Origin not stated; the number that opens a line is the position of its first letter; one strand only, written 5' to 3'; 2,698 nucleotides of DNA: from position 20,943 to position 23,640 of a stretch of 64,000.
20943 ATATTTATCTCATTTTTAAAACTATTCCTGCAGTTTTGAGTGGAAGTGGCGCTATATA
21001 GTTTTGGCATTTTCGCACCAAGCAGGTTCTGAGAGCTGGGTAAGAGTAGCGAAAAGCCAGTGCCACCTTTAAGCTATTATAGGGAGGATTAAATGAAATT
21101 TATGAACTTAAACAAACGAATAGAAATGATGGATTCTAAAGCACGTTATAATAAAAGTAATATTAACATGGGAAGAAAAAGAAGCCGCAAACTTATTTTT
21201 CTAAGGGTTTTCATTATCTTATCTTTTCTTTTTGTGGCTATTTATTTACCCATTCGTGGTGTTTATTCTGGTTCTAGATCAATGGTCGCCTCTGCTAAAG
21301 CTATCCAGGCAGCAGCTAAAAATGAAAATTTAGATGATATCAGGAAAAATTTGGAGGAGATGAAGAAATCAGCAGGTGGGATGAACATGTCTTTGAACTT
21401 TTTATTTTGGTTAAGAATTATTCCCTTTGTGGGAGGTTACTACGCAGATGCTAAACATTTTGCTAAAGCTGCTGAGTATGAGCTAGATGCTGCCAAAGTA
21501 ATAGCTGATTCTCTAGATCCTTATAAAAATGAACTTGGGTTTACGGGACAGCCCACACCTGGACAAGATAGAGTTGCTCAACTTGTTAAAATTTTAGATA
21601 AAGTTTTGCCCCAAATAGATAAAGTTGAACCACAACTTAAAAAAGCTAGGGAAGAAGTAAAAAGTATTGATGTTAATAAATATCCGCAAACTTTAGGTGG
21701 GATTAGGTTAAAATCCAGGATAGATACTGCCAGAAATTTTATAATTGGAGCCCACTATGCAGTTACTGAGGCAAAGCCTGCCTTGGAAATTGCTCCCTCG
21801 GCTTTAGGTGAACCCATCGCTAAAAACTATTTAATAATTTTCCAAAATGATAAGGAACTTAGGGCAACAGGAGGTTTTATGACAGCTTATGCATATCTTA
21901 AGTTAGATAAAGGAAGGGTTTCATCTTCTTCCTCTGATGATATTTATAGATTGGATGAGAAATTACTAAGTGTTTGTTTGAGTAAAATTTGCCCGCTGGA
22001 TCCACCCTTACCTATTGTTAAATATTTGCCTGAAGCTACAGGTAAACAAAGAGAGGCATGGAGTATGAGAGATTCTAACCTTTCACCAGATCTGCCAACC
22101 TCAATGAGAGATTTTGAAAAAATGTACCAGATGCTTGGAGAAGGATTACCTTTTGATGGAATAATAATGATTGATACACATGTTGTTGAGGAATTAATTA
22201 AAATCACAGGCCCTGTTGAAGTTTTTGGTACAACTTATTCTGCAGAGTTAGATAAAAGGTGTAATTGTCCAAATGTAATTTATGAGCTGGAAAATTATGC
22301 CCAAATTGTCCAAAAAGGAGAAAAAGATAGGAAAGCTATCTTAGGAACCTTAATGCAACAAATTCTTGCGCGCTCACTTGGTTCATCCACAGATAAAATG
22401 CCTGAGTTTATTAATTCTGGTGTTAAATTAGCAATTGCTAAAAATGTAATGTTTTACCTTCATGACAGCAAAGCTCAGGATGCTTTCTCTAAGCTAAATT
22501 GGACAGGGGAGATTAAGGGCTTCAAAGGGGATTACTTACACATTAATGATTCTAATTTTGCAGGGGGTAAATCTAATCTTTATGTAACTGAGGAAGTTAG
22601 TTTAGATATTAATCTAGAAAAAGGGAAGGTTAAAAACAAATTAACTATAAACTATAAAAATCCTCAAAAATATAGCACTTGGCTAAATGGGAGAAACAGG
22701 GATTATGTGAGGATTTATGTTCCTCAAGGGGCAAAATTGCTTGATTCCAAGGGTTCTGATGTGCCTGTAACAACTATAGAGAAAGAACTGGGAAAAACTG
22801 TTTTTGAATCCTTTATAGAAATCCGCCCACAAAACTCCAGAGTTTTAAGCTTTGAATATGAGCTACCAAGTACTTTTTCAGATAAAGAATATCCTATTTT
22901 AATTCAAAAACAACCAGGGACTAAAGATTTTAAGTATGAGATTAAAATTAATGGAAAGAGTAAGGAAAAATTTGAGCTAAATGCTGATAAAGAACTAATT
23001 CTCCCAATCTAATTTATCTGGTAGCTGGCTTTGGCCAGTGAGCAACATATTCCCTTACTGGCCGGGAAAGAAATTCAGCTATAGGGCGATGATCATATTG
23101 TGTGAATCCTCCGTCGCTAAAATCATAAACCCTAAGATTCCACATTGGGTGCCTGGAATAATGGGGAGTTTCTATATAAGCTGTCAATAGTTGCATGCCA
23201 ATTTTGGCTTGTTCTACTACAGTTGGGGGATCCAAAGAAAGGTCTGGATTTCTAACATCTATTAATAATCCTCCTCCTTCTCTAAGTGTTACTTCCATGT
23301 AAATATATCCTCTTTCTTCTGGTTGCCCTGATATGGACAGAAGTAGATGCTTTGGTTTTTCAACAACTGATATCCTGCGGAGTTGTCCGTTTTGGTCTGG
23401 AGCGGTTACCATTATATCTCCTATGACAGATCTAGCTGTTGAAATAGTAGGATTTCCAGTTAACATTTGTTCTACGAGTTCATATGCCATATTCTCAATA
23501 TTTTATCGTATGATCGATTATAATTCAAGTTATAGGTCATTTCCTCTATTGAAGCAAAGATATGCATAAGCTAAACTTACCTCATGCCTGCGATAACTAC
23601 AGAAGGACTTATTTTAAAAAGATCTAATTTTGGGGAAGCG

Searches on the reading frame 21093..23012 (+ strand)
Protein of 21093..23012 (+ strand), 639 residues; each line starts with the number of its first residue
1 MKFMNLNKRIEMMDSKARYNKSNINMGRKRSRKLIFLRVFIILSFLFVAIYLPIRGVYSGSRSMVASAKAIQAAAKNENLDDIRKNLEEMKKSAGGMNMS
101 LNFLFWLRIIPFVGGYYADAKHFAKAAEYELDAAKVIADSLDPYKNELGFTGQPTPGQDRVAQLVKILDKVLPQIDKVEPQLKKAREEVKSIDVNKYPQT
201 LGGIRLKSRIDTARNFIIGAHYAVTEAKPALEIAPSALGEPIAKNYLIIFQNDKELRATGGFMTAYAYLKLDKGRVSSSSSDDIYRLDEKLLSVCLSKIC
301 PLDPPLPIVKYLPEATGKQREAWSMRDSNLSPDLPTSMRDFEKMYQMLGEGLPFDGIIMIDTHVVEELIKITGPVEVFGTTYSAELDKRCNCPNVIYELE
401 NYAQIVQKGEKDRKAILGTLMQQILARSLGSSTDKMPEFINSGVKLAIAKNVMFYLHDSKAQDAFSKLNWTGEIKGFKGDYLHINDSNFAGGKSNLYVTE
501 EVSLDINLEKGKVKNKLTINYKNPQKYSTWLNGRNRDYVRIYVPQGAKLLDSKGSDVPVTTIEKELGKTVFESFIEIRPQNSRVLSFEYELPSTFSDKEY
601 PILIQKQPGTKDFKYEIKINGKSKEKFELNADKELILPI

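Call 9: search_protein_families(library=pfam, proteins=[window:21093-23012:+], max_evalue=0.1)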
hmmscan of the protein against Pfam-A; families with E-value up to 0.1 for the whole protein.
window:21093-23012:+ (639 aa): 2 families
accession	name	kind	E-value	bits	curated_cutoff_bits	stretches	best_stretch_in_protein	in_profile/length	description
PF13196.11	DUF4012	-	4.7e-24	86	28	1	244-384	4-132/144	Protein of unknown function (DUF4012)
PF00933.27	Glyco_hydro_3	-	0.074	12.9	27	0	344-415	234-305/316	Glycosyl hydrolase family 3 N terminal domain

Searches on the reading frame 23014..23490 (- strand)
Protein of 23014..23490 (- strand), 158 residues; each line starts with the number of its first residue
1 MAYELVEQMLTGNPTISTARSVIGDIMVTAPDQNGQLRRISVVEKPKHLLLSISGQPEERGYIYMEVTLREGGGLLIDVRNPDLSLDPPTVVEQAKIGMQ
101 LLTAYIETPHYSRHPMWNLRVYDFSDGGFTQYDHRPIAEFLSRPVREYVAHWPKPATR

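Call 9: search_protein_families(library=pfam, proteins=[window:23014-23490:-], max_evalue=0.1)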
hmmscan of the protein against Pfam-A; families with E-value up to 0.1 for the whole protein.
window:23014-23490:- (158 aa): 0 families

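Call 24: find_encoding_contigs(protein=window:23014-23490:-, flank=10000, max_places=10)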
Protein window:23014-23490:- (158 aa): 3 contigs read that carry it; 3 places shown.
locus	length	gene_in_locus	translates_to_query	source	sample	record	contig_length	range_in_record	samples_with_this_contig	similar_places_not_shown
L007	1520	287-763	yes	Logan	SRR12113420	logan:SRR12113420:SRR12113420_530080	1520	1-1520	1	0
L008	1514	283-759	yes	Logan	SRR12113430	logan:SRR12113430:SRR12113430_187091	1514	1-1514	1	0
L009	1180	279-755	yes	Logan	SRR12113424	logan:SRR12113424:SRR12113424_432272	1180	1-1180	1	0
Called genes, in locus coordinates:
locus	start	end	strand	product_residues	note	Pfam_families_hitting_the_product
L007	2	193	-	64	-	?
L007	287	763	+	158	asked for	-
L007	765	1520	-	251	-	?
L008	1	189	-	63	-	?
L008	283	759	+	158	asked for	-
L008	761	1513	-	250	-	?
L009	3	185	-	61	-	?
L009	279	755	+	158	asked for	-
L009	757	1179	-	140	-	?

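Call 26: search_protein_families(library=phrogs, proteins=[window:23014-23490:-], max_evalue=0.1)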
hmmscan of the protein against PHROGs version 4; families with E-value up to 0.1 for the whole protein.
window:23014-23490:- (158 aa): 0 families

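Call 37: search_protein_families(library=ncbifam, proteins=[window:23014-23490:-], max_evalue=1)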
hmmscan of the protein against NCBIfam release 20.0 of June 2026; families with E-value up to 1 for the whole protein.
window:23014-23490:- (158 aa): 0 families
